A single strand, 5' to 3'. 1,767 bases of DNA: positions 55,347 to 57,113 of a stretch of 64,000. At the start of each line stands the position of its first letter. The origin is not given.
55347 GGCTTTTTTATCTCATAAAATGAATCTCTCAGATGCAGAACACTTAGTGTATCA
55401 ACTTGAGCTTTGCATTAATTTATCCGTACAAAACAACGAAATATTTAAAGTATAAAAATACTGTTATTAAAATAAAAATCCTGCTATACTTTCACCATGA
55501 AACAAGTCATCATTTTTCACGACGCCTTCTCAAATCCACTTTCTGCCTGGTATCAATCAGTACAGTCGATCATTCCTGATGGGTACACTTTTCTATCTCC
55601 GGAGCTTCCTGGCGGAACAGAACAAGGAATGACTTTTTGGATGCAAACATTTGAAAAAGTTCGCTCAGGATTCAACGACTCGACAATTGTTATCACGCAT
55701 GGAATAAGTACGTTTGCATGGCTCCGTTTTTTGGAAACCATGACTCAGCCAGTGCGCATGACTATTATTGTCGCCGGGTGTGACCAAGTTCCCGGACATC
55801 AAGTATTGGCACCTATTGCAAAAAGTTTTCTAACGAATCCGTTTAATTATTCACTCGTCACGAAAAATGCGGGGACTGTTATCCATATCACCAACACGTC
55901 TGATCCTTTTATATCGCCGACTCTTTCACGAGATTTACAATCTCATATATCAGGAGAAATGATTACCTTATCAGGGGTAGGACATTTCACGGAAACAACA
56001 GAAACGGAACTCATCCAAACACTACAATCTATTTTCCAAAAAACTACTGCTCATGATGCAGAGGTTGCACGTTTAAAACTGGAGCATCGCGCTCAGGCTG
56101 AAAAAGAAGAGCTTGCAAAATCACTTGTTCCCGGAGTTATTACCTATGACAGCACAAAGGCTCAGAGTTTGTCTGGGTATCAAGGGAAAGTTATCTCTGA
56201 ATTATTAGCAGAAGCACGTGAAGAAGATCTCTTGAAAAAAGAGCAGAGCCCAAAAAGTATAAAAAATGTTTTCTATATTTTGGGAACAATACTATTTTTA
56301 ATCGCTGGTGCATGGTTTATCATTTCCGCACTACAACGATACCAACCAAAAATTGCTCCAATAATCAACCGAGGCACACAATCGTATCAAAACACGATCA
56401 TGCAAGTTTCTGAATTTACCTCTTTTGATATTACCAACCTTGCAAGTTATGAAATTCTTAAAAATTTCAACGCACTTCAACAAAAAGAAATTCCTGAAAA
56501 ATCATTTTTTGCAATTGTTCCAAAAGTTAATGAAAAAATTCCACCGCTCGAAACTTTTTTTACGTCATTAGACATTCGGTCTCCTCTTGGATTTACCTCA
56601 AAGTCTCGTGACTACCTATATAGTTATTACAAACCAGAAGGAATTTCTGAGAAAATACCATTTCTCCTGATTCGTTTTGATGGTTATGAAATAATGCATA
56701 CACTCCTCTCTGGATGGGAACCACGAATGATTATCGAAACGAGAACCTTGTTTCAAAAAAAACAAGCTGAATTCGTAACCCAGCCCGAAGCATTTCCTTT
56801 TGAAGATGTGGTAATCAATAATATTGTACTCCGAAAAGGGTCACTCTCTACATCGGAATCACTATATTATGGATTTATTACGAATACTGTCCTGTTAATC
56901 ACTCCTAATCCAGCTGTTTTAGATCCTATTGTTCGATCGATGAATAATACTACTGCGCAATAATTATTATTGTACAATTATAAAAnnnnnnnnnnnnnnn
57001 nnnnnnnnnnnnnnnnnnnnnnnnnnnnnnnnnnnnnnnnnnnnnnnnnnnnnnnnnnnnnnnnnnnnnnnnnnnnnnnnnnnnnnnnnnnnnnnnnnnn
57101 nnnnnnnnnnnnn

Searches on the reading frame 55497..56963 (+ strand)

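Call 33: search_protein_families(library=pfam, proteins=[window:55497-56963:+])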
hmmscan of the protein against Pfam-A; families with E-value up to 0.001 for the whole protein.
window:55497-56963:+ (488 aa): 1 family
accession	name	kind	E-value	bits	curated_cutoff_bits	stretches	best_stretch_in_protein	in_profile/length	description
PF06821.19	Ser_hydrolase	-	2.4e-05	24.8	22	1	47-166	41-156/172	Serine hydrolase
